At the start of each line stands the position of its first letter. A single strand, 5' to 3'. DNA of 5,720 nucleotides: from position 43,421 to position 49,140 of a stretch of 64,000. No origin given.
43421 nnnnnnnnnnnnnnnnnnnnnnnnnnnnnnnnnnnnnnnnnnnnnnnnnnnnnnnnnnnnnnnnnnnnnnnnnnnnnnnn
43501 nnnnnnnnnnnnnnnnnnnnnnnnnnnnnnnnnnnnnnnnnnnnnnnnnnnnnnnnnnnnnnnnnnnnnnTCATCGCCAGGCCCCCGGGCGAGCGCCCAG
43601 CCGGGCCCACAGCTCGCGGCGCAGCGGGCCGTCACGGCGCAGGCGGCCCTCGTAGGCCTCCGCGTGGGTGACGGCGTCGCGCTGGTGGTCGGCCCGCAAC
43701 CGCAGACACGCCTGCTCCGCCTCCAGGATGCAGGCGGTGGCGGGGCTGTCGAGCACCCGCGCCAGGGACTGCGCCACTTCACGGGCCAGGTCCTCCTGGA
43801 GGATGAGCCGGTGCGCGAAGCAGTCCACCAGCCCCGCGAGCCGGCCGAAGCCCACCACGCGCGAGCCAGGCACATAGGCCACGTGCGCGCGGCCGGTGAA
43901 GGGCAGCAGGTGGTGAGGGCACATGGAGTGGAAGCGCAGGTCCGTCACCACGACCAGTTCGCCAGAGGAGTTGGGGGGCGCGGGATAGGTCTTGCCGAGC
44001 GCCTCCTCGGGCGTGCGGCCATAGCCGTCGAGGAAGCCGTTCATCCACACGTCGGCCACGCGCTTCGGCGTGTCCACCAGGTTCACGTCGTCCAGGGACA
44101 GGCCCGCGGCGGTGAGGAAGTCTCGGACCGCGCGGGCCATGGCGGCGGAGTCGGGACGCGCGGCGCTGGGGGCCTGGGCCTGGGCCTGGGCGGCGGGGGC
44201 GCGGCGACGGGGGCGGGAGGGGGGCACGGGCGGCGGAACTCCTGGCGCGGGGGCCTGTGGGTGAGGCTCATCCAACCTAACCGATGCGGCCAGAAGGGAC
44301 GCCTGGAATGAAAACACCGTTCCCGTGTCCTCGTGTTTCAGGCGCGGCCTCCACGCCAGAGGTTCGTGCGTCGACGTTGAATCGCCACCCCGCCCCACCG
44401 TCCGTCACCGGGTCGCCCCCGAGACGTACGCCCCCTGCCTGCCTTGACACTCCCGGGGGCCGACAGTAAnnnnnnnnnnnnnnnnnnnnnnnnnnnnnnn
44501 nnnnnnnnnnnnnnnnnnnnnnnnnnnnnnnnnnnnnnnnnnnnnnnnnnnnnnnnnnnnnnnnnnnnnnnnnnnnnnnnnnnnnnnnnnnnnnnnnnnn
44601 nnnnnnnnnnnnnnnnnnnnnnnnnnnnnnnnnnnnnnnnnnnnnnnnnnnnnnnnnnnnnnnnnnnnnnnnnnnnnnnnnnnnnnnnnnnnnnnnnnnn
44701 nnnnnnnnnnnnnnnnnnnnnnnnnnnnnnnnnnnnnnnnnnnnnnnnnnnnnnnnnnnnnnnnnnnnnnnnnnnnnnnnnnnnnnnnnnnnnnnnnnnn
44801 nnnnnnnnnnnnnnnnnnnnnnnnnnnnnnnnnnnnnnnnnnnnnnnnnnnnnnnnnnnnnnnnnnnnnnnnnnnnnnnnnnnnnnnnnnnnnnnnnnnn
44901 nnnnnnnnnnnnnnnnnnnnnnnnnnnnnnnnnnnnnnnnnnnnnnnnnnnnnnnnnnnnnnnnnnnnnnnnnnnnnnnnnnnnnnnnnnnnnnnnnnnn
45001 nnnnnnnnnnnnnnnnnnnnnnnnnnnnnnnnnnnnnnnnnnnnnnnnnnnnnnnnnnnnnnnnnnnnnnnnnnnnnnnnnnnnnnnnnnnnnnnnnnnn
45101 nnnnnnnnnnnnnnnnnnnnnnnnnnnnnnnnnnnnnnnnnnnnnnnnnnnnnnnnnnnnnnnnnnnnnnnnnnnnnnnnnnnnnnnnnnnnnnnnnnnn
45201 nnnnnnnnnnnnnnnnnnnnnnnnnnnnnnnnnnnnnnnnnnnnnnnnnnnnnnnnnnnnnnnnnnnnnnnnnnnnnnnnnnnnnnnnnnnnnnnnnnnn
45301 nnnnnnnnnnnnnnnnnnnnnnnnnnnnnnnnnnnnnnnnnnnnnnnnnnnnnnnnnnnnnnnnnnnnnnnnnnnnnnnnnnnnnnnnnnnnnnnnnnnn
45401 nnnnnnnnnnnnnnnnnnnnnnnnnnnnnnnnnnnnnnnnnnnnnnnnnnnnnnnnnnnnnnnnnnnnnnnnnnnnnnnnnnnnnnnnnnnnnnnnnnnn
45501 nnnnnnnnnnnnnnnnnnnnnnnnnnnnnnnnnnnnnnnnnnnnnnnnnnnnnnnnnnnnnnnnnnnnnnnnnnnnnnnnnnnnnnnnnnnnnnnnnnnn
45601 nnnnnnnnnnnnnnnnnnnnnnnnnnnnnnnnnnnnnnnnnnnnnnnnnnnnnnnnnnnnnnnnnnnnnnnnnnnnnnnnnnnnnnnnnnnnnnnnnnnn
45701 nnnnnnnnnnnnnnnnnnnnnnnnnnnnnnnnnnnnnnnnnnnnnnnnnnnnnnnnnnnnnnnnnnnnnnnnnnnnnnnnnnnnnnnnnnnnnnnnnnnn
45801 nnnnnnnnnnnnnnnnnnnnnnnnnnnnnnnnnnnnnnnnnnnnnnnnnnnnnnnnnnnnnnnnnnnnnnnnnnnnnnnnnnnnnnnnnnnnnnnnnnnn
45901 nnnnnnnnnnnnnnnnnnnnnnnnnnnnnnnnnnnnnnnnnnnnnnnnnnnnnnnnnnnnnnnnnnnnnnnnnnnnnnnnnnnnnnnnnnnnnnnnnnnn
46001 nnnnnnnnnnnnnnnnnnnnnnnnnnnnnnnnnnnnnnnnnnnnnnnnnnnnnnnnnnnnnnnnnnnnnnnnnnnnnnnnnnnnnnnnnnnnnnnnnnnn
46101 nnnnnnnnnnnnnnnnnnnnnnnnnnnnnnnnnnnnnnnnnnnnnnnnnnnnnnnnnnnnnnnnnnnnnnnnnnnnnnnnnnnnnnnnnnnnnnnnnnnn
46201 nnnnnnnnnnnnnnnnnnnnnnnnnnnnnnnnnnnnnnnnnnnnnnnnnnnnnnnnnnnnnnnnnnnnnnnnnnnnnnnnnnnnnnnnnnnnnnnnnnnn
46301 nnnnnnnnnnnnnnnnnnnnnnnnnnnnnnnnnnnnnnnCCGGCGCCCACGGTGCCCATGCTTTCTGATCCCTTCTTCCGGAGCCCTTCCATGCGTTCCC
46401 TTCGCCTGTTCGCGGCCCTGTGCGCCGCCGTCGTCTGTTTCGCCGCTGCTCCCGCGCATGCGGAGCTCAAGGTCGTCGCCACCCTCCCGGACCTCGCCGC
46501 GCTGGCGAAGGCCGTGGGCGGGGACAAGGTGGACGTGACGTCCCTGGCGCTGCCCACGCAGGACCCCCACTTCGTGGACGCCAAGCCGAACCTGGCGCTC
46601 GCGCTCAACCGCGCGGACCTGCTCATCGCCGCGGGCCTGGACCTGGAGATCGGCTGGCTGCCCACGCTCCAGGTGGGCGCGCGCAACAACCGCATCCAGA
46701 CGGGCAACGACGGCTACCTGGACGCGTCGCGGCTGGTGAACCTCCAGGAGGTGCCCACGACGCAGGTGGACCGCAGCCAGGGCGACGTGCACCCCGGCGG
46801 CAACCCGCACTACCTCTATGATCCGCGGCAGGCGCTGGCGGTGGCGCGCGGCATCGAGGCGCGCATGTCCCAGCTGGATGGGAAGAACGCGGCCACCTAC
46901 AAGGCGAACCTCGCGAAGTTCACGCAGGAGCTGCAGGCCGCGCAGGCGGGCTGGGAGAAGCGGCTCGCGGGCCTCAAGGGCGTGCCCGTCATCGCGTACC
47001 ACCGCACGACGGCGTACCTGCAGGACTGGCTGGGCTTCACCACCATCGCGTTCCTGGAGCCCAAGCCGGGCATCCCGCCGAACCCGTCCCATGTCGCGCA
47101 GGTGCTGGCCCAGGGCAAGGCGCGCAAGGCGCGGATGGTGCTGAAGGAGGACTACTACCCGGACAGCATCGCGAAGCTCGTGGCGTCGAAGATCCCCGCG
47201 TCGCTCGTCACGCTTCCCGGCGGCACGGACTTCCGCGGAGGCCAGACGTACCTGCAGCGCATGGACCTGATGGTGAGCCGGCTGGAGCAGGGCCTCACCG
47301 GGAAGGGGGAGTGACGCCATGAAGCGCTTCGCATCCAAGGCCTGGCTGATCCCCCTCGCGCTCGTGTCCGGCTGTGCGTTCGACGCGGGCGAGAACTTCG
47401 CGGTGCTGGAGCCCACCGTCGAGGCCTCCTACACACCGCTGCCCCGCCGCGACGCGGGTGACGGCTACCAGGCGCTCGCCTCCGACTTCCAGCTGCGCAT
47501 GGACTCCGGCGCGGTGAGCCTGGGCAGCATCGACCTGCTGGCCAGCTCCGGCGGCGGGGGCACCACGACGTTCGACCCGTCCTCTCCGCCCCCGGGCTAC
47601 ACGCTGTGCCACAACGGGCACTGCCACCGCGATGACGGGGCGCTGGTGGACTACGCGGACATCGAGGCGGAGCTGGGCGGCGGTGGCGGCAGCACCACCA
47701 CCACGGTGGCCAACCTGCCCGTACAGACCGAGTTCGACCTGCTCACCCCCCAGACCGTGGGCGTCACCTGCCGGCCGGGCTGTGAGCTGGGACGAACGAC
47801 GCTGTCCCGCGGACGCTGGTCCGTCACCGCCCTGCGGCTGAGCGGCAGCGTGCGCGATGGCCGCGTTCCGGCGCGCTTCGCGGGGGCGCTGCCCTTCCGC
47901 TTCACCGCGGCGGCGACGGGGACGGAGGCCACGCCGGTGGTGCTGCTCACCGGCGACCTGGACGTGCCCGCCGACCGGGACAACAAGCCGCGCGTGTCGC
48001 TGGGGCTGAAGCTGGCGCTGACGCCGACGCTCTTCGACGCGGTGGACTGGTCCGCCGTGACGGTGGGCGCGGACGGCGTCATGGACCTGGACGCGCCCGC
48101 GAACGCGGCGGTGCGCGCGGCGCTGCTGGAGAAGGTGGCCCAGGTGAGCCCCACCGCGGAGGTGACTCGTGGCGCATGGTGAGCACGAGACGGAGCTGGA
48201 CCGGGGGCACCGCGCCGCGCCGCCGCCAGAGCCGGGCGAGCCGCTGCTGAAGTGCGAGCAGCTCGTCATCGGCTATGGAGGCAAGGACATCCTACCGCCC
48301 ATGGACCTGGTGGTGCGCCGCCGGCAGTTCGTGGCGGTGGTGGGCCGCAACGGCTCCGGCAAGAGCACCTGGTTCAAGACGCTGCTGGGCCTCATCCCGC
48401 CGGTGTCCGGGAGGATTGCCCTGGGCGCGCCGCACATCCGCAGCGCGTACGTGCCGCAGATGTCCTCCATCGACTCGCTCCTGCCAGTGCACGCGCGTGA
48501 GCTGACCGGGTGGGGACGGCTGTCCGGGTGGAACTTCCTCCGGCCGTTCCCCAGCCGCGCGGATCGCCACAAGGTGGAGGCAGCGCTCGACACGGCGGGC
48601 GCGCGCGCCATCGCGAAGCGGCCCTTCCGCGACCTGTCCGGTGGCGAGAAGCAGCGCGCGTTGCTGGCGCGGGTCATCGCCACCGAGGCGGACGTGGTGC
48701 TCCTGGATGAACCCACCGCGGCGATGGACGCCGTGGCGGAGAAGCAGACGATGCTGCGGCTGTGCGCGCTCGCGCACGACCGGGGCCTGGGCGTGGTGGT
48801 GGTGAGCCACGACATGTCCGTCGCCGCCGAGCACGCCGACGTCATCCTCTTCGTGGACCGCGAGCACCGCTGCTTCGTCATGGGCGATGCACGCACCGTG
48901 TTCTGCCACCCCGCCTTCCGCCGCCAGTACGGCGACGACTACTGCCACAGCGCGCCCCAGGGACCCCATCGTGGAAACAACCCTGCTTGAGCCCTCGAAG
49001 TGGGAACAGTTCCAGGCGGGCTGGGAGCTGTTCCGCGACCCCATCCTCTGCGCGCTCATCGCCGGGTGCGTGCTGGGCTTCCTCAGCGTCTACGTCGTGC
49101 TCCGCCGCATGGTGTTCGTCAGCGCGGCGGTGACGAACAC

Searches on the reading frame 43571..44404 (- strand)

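Call 15: search_protein_families(library=pfam, proteins=[window:43571-44404:-])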
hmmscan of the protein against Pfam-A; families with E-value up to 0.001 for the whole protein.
window:43571-44404:- (277 aa): 1 family
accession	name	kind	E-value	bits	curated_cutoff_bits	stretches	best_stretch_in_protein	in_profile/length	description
PF01227.27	GTP_cyclohydroI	-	9.4e-46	155.9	27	1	90-267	2-176/179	GTP cyclohydrolase I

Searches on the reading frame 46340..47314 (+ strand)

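Call 15: search_protein_families(library=pfam, proteins=[window:46340-47314:+])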
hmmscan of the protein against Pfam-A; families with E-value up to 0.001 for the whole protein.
window:46340-47314:+ (324 aa): 1 family
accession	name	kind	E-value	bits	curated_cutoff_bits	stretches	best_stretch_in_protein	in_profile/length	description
PF01297.22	ZnuA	-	2e-48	165.6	29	1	45-317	1-262/263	Zinc-uptake complex component A periplasmic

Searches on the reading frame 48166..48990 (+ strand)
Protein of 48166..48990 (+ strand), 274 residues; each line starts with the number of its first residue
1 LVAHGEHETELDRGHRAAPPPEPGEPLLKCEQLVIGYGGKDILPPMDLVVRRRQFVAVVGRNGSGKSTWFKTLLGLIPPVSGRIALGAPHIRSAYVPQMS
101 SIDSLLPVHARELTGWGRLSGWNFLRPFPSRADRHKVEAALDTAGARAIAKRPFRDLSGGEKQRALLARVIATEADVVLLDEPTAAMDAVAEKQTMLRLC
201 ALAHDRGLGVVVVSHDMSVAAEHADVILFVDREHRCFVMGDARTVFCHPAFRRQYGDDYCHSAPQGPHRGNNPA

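Call 15: search_protein_families(library=pfam, proteins=[window:48166-48990:+])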
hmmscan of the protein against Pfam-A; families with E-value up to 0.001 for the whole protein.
window:48166-48990:+ (274 aa): 3 families
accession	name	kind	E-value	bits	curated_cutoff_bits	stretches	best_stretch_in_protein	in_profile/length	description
PF00005.33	ABC_tran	-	6.9e-24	85.4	25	1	46-185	4-137/137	ABC transporter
PF13304.12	AAA_21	-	4.9e-07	30.6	27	0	118-218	175-301/304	AAA domain, putative AbiEii toxin, Type IV TA system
PF02463.25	SMC_N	-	4.6e-06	26.6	40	0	53-72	24-43/220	RecF/RecN/SMC N terminal domain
